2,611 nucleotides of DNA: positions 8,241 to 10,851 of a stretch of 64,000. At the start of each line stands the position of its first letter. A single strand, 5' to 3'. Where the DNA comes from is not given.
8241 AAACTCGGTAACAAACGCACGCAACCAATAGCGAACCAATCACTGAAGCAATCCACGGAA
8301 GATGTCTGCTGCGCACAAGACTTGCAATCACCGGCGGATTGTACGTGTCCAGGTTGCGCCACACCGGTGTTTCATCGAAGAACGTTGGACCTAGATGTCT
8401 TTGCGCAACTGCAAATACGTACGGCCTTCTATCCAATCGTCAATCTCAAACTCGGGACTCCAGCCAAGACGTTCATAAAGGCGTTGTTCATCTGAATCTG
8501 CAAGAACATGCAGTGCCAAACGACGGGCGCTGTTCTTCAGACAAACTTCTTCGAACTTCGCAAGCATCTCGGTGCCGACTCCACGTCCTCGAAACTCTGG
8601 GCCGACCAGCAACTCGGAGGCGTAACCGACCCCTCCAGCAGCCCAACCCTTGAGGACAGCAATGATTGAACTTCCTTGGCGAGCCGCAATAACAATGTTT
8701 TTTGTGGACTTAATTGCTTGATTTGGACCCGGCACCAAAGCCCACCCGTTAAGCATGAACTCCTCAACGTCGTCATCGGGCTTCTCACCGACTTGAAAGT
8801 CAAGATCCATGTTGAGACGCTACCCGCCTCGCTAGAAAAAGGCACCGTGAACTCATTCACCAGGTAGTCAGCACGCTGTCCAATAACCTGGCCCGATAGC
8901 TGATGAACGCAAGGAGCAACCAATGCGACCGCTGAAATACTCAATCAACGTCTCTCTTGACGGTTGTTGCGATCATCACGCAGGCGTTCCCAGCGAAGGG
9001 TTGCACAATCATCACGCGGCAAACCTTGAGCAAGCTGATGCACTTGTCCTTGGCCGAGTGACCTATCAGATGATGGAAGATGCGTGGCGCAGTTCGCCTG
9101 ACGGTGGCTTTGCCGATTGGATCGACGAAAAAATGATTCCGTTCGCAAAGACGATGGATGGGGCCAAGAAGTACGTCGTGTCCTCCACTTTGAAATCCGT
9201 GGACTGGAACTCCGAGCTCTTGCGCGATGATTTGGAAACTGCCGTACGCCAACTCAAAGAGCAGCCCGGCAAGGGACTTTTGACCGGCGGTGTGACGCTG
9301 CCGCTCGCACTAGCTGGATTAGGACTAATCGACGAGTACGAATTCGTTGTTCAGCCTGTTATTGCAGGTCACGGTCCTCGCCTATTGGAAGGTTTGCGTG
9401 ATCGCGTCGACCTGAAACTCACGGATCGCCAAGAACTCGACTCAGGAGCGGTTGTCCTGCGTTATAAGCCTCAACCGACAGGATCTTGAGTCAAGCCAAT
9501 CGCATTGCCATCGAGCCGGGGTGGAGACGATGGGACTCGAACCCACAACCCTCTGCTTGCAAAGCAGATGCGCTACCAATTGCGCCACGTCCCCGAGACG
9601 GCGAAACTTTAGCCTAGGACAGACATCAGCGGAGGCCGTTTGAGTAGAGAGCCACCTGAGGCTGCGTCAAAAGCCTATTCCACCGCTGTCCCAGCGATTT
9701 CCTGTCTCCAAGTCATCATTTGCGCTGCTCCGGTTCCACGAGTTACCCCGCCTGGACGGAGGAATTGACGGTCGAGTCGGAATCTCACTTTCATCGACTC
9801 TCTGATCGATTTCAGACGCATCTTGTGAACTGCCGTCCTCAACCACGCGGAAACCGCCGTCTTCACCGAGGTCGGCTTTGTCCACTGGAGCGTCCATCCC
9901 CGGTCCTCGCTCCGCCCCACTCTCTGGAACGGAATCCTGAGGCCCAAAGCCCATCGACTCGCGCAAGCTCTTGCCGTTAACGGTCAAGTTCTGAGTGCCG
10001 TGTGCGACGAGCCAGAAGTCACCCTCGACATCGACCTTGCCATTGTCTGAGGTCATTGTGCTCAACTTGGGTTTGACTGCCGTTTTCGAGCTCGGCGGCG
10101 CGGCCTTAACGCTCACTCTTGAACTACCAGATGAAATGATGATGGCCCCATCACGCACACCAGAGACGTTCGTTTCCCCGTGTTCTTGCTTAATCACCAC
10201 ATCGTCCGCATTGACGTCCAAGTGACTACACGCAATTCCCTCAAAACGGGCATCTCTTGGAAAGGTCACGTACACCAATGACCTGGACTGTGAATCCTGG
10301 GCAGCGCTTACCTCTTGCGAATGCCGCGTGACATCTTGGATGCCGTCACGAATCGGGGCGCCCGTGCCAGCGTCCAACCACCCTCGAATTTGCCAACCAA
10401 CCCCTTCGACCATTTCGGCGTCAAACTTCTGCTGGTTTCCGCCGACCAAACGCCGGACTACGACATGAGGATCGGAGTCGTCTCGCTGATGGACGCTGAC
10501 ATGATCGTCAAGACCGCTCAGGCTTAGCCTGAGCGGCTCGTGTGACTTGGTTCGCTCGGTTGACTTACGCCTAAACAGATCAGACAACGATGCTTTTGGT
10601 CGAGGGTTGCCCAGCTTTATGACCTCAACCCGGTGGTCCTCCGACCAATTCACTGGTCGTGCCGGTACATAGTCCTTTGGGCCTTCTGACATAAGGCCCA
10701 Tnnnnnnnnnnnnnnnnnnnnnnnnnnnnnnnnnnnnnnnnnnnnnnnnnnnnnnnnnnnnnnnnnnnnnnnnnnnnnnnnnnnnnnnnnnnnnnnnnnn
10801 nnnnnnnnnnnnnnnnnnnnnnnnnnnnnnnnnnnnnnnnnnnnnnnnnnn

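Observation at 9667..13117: Co-directional SPFH (stomatin-like) gene followed by three paralogous beta-rich proteins of unknown function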

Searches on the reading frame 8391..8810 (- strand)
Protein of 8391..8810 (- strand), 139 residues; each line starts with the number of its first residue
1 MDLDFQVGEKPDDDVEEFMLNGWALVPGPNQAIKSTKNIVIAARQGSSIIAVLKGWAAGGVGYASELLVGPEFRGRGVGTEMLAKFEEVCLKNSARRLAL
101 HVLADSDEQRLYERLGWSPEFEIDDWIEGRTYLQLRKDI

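Call 23: search_protein_families(library=pfam, proteins=[window:8391-8810:-], max_evalue=0.001)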
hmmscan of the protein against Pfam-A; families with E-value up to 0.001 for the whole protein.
window:8391-8810:- (139 aa): 4 families
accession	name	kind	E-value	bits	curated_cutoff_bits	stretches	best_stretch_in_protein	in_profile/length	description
PF00583.31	Acetyltransf_1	-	1.6e-11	44.9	20.7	1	39-117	35-116/116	Acetyltransferase (GNAT) family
PF13508.13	Acetyltransf_7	-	1.8e-09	38.3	27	1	40-118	5-83/84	Acetyltransferase (GNAT) domain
PF13673.13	Acetyltransf_10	-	4.5e-08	33.6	23.6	1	31-118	24-108/128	Acetyltransferase (GNAT) domain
PF08445.16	FR47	-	7.9e-05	23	22.1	1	61-118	21-78/86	FR47-like protein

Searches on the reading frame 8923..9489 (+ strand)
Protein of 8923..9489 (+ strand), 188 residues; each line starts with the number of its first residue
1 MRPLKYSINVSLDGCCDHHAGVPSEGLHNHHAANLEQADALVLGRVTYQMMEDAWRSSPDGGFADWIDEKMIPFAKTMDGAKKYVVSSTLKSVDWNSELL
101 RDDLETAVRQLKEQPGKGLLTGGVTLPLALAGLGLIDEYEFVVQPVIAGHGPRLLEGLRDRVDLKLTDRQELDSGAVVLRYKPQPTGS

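Call 23: search_protein_families(library=pfam, proteins=[window:8923-9489:+], max_evalue=0.001)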
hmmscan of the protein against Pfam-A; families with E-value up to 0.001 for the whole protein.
window:8923-9489:+ (188 aa): 1 family
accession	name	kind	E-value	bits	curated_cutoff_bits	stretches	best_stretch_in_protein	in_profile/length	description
PF01872.23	RibD_C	-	3.4e-13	50.3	24.1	1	7-177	6-196/197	RibD C-terminal domain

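Call 78: find_encoding_contigs(protein=window:8923-9489:+, flank=8000, max_places=10)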
Protein window:8923-9489:+ (188 aa): 6 contigs read that carry it; 6 places shown.
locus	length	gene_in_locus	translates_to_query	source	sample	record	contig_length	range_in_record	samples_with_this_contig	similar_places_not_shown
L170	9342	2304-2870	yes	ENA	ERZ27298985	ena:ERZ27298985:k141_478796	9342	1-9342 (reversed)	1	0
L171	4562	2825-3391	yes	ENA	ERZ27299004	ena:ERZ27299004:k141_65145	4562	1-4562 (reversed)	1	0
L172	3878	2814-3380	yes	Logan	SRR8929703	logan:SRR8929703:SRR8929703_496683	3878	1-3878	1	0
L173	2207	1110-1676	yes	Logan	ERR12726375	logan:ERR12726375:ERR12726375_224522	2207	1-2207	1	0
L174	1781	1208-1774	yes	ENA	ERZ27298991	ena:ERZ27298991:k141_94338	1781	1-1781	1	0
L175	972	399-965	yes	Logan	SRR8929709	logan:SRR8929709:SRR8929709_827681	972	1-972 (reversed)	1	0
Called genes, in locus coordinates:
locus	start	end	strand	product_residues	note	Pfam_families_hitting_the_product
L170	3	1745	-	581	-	?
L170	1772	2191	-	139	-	PF00583:Acetyltransf_1, PF13673:Acetyltransf_10, PF13508:Acetyltransf_7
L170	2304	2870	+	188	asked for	PF01872:RibD_C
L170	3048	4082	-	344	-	-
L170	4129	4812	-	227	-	-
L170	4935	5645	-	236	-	-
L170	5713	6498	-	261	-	PF01145:Band_7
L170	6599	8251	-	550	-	PF00199:Catalase, PF06628:Catalase-rel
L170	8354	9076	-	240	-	PF04263:TPK_catalytic, PF04265:TPK_B1_binding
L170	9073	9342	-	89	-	?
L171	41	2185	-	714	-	-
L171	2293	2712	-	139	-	PF00583:Acetyltransf_1, PF13673:Acetyltransf_10, PF13508:Acetyltransf_7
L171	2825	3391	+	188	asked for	PF01872:RibD_C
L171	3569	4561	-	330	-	?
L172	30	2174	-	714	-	-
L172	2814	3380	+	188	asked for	PF01872:RibD_C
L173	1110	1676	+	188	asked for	PF01872:RibD_C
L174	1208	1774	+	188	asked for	PF01872:RibD_C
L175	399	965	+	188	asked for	PF01872:RibD_C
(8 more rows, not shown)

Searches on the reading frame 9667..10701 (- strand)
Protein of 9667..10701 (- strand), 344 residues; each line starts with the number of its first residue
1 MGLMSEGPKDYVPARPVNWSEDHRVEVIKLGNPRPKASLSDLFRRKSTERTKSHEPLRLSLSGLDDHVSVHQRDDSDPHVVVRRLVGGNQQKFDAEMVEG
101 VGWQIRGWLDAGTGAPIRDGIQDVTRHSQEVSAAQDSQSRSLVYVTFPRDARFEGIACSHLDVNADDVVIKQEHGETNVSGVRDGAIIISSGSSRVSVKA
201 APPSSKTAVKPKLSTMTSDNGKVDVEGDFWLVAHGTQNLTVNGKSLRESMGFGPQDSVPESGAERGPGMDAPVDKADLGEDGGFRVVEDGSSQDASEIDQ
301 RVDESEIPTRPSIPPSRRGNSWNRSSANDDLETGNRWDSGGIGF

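Call 4: search_protein_families(library=pfam, proteins=[window:9667-10701:-], max_evalue=1)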
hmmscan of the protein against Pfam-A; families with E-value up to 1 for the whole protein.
window:9667-10701:- (344 aa): 0 families

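Call 5: search_protein_families(library=ncbifam, proteins=[window:9667-10701:-], max_evalue=1)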
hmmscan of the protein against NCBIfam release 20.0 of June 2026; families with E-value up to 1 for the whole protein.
window:9667-10701:- (344 aa): 0 families

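Call 12: find_homologous_proteins(query=window:9667-10701:-)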
Query window:9667-10701:- (344 aa): 1 proteins with E <= 0.001 among 2407 candidates.
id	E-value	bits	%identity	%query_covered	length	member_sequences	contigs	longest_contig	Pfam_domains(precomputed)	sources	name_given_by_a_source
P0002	6.8e-224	761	99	100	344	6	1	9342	-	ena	-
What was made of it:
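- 9667..10701 (-): P3: orphan protein of 344 aa. The core (about residues 60-250) is paralogous to P2. It is flanked by an N-terminal extension and a roughly 90-aa acidic C-terminal tail that I take to be disordered from its composition. The tail carries in-frame length variants between strains. Only same-species sequences found (call 12).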

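Call 42: search_protein_families(library=padloc, proteins=[window:9667-10701:-], max_evalue=1)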
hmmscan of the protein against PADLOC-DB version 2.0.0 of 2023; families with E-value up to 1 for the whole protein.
window:9667-10701:- (344 aa): 0 families

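Call 43: search_protein_families(library=phrogs, proteins=[window:9667-10701:-], max_evalue=1)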
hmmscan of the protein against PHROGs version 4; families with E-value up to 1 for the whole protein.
window:9667-10701:- (344 aa): 0 families

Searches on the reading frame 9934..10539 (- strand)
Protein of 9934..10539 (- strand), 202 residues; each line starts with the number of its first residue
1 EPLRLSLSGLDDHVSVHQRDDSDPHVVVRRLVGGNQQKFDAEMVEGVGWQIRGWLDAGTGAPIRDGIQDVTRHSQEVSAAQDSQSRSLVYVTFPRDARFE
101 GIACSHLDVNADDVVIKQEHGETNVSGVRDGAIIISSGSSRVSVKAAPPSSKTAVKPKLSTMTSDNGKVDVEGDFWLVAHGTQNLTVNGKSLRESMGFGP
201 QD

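Call 47: predict_structure(alignment_id=A3)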
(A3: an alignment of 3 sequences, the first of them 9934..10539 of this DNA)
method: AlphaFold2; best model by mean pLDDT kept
length: 202 residues; sequences in the alignment: 3
mean_pLDDT: 48.9   pTM: 0.45
mean pLDDT of the five models: 48.9, 48.5, 45.4, 32.6, 30.0
residues with pLDDT >= 90: 0; 70-90: 20; 50-70: 82; < 50: 100
segments of 3 or more residues with pLDDT < 50: 1-90, 152-154, 198-202
pLDDT, mean of each block of 10 residues (from residue 1): 36 35 41 39 39 31 24 22 33 51 55 61 65 57 66 56 69 70 71 59 40
secondary structure, 60 per line:
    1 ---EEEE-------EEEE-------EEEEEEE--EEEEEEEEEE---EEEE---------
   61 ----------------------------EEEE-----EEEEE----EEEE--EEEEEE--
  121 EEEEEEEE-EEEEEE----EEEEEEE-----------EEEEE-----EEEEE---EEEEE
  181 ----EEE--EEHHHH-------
elements in order: E4-7 E15-18 E26-32 E35-44 E48-51 E89-92 E98-102 E107-110 E113-118 E121-128 E130-135 E140-146 E158-162 E168-172 E176-180 E185-187 H192-195
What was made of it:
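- On Toastrack (DUF4097 / DUF2807 / DUF2154), for P1-P3: The P3 model is unusable (call 47).
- The structure prediction for P3 is of low confidence (call 47).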

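Call 53: fold_search(model_id=the predicted structure, library=pdb)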
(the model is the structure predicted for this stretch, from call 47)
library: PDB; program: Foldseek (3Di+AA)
matches with E <= 10: 157; with E <= 0.001: 0
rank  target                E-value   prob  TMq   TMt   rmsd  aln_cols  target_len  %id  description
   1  3n84_A                6.4e-01  0.35  0.19  0.32  11.0       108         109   12  Crystal Structure of the Grb2 SH2 Domain in Complex with a 23-Membered Macrocyclic Ligand Having the Sequence pYVNVP (released 2011-01-12)
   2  1fhs_MODEL_1_A        8.0e-01  0.25  0.18  0.30  10.9       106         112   12  THE THREE-DIMENSIONAL SOLUTION STRUCTURE OF THE SRC HOMOLOGY DOMAIN-2 OF THE GROWTH FACTOR RECEPTOR BOUND PROT (released 1998-06-17)
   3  1cj1_A                8.9e-01  0.47  0.17  0.34   7.6        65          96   11  GROWTH FACTOR RECEPTOR BINDING PROTEIN SH2 DOMAIN (HUMAN) COMPLEXED WITH A PHOSPHOTYROSYL DERIVATIVE (released 1999-12-22)
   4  7q63_CCC              1.3e+00  0.63  0.18  0.16   5.0        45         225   13  The tandem SH2 domains of SYK (released 2021-11-24)
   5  1tze_E                1.4e+00  0.38  0.17  0.34   7.7        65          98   11  SIGNAL TRANSDUCTION ADAPTOR GROWTH FACTOR, GRB2 SH2 DOMAIN COMPLEXED WITH PHOSPHOTYROSYL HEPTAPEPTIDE LYS-PRO-PHE-PTYR (released 1997-07-07)
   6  3imj_B                1.5e+00  0.21  0.17  0.32   8.2        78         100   10  Crystal Structure of the Grb2 SH2 Domain in Complex with a Cyclopropyl-constrained Ac-pTyr-Ile-Asn-NH2 Tripeptide Mimi (released 2009-11-17)
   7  7mph_A                1.6e+00  0.44  0.19  0.39   7.0        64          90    8  GRB2 SH2 Domain with Compound 7 (released 2021-09-22)
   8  3in7_A                1.6e+00  0.20  0.17  0.33   8.1        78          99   10  Crystal Structure of the Grb2 SH2 Domain in Complex with a Cyclopropyl-constrained Ac-pY-Q-N-NH2 Tripeptide Mimic (released 2009-11-17)
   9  7mph_C                1.7e+00  0.44  0.17  0.34   4.2        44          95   14  GRB2 SH2 Domain with Compound 7 (released 2021-09-22)
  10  1jyq_A                1.7e+00  0.41  0.17  0.33   5.2        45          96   13  Xray Structure of Grb2 SH2 Domain Complexed with a Highly Affine Phospho Peptide (released 2002-03-13)
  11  3mxy_A                1.7e+00  0.33  0.18  0.33   7.6        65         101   11  Structures of Grb2-SH2 Domain and AICD peptide Complexes Reveal a Conformational Switch and Their Functional Implicati (released 2011-05-11)
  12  4p9z_A                1.7e+00  0.14  0.17  0.30  12.0       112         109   10  Grb2 SH2 complexed with a pTyr-Ac6c-Asn tripeptide (released 2014-06-18)
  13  2aob_B                1.8e+00  0.35  0.18  0.36   6.3        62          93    8  Crystal structures of a high-affinity macrocyclic peptide mimetic in complex with the Grb2 SH2 domain (released 2005-10-04)
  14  1bmb_A                1.8e+00  0.30  0.18  0.34   7.7        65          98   11  GRB2-SH2 DOMAIN IN COMPLEX WITH KPFY*VNVEF (PKF270-974) (released 1998-07-29)
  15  3n84_D                1.9e+00  0.18  0.17  0.32   8.1        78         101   10  Crystal Structure of the Grb2 SH2 Domain in Complex with a 23-Membered Macrocyclic Ligand Having the Sequence pYVNVP (released 2011-01-12)
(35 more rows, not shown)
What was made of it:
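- Tried and rejected: The resulting Foldseek SH2 hits are meaningless (calls 47, 53).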
